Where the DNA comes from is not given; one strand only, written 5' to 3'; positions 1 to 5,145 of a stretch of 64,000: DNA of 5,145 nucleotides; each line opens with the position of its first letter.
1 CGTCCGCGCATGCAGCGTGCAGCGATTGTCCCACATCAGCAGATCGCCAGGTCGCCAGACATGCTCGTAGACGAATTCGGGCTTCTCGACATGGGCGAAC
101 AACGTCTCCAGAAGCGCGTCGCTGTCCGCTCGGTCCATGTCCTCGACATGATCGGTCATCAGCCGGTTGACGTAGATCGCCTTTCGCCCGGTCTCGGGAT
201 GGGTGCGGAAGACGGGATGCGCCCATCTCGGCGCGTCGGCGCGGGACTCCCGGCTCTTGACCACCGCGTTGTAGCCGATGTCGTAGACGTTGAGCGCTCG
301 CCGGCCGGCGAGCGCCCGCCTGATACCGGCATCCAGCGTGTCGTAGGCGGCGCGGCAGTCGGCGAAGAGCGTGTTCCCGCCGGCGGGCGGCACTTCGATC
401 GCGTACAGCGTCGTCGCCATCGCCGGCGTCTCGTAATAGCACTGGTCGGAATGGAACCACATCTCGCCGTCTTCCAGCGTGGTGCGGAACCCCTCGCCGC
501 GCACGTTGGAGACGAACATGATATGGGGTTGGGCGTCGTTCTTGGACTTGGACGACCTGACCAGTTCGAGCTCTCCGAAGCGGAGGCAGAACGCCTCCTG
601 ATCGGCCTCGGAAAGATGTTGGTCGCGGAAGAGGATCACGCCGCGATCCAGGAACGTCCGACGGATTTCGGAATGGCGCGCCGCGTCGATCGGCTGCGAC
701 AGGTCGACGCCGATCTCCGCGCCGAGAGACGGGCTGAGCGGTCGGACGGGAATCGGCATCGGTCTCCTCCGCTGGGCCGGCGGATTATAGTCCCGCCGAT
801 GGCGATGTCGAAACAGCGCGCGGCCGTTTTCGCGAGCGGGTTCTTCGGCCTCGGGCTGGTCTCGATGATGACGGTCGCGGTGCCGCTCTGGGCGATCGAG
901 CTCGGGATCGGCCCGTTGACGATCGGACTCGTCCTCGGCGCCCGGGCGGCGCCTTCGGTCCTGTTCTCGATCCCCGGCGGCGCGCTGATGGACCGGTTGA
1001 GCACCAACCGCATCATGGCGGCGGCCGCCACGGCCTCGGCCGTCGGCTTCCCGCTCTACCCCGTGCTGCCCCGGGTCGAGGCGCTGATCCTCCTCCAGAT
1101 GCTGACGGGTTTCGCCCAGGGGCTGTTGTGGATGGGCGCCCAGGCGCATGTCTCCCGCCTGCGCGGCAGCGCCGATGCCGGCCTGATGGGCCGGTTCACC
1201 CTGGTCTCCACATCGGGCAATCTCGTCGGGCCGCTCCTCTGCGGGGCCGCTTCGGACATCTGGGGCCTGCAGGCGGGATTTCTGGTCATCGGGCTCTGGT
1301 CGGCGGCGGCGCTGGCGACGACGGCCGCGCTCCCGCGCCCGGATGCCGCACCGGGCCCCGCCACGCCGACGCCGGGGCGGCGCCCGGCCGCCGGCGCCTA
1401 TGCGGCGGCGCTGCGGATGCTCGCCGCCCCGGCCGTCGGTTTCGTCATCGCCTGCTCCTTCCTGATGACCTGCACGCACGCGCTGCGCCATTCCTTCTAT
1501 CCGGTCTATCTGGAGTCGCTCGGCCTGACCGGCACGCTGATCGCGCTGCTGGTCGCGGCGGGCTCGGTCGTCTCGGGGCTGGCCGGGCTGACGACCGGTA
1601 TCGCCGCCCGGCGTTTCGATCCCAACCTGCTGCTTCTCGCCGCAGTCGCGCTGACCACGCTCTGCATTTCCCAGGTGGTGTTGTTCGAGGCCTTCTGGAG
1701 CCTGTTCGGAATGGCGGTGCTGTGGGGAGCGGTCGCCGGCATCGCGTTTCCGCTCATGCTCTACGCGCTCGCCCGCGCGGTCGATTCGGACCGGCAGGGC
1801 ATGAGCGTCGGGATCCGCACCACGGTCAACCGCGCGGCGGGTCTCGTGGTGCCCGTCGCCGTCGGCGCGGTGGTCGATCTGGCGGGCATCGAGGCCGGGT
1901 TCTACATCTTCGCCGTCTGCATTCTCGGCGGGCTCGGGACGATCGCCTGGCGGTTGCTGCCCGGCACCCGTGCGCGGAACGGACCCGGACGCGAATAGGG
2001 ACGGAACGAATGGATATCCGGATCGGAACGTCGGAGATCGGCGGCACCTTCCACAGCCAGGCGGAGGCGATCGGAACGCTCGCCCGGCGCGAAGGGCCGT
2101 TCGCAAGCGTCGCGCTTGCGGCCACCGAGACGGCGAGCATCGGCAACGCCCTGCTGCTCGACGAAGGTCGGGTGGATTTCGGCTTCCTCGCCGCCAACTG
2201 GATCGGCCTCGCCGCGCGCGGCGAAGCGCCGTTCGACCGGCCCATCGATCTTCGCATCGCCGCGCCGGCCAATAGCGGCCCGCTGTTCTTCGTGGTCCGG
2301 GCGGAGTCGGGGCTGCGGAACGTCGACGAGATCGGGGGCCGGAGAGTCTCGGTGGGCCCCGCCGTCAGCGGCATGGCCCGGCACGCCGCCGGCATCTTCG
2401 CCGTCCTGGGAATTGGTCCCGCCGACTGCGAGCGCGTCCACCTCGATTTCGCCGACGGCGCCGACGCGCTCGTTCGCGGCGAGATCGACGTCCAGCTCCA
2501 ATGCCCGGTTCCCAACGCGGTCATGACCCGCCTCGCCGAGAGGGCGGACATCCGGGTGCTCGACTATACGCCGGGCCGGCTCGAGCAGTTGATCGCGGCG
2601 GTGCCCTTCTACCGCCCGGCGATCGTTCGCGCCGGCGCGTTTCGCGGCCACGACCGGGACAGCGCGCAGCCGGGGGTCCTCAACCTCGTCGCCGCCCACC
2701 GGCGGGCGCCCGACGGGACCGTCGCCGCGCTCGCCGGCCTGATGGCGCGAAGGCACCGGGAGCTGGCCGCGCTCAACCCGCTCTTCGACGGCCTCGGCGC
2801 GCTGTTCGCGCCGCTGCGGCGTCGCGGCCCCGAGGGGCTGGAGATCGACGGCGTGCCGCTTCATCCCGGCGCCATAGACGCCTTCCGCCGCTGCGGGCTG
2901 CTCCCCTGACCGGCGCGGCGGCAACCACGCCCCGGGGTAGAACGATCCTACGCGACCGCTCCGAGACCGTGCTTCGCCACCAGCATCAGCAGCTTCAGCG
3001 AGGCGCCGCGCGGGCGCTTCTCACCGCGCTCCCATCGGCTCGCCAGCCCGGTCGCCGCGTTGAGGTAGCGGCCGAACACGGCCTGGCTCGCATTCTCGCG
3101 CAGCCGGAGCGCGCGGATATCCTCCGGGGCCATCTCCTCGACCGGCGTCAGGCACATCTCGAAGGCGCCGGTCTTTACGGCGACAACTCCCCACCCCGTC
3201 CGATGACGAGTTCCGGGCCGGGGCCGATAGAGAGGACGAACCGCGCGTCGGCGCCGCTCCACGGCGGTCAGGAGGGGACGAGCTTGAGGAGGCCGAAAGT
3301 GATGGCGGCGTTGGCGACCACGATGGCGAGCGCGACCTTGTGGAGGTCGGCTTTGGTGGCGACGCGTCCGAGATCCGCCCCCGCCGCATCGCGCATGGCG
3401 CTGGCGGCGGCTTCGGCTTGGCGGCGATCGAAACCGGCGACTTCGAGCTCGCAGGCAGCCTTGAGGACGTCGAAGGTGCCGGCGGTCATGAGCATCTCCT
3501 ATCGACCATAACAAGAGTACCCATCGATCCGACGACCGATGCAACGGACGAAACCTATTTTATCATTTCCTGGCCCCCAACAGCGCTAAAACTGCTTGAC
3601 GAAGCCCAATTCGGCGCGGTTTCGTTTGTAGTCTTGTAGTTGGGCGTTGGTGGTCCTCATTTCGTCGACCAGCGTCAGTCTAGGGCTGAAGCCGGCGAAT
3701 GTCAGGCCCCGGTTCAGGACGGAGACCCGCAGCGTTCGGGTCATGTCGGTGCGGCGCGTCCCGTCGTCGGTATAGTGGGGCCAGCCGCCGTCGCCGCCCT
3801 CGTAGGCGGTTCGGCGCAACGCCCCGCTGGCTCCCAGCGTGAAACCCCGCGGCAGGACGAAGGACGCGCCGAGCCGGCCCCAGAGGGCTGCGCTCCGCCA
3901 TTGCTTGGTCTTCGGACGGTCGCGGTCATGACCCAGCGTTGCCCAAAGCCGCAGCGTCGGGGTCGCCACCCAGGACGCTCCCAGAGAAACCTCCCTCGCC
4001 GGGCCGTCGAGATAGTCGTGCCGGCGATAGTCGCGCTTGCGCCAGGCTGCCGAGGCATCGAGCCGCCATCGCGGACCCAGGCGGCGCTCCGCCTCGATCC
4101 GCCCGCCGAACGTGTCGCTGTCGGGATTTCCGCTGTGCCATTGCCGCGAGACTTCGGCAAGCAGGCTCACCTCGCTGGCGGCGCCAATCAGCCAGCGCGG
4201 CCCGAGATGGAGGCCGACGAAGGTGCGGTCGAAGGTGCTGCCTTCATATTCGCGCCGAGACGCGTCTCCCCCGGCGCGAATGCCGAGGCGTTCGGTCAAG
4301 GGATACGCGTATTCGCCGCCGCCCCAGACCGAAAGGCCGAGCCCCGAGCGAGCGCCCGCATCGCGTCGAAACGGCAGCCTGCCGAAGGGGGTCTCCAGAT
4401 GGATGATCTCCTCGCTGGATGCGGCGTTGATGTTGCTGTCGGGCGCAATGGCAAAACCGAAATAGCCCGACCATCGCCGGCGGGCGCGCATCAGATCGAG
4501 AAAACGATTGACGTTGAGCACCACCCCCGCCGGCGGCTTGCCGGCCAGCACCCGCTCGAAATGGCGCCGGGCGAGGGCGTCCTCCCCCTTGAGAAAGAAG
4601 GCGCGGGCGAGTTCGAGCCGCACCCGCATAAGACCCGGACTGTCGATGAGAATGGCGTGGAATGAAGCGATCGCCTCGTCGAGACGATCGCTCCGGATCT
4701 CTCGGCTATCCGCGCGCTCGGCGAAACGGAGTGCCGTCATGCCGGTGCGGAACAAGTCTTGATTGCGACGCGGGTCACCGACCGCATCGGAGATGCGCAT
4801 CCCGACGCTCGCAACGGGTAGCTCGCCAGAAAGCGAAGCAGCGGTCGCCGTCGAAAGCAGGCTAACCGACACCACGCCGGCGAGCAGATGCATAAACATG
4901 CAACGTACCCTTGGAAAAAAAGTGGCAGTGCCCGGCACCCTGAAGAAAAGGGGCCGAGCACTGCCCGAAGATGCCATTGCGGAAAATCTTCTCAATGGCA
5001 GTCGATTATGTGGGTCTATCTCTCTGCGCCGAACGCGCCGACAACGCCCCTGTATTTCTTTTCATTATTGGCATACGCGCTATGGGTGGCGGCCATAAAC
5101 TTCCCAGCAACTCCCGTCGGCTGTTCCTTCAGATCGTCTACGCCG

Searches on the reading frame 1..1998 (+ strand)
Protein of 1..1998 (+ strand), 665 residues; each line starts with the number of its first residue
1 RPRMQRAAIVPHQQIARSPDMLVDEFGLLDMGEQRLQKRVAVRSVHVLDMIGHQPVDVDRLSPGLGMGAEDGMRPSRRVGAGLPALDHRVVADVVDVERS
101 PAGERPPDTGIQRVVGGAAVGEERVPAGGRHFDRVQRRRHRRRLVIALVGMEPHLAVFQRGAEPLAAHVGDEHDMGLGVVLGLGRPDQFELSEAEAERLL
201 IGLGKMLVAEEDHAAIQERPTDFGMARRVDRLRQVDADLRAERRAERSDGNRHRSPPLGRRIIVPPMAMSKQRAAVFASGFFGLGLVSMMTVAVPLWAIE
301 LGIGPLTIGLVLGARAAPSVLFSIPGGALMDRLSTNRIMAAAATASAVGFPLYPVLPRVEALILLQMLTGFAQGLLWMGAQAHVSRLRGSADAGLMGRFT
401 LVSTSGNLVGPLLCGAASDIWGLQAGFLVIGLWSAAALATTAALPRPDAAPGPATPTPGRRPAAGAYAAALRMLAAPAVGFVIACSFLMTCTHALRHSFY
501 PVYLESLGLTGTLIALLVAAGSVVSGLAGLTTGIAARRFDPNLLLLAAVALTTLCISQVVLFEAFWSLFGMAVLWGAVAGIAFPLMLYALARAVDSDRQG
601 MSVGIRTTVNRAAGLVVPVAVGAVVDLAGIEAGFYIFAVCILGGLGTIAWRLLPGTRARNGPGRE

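Call 40: search_protein_families(library=pfam, proteins=[window:1-1998:+], max_evalue=0.00001)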
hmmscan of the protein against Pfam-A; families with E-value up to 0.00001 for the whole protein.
window:1-1998:+ (665 aa): 2 families
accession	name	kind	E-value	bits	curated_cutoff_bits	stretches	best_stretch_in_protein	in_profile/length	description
PF07690.21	MFS_1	-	6e-32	111.3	33.4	2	277-489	2-214/347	Major Facilitator Superfamily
PF12832.13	MFS_1_like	-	1.4e-13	51.1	25.2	1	468-615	203-351/373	MFS_1 like family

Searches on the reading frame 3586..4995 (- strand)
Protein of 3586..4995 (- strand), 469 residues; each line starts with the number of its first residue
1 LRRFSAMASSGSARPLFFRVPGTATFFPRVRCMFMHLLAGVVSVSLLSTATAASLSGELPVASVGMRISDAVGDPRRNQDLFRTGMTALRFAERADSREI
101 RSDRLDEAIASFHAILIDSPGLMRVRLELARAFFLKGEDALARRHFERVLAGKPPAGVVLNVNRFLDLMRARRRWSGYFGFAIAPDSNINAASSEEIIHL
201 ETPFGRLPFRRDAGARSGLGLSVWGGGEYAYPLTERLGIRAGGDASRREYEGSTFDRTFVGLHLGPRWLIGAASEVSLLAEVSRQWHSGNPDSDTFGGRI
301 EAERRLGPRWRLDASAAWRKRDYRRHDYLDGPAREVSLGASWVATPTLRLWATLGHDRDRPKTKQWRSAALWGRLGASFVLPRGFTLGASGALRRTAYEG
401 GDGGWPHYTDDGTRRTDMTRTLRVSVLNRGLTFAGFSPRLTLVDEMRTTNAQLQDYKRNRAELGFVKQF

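Call 83: search_protein_families(library=pfam, proteins=[window:3586-4995:-], max_evalue=0.00001)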
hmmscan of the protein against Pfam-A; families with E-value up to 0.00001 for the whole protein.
window:3586-4995:- (469 aa): 1 family
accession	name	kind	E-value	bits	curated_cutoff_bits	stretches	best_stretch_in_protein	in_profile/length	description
PF04575.19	SlipAM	-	2.7e-23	83.4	22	1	175-469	1-288/288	Surface lipoprotein assembly modifier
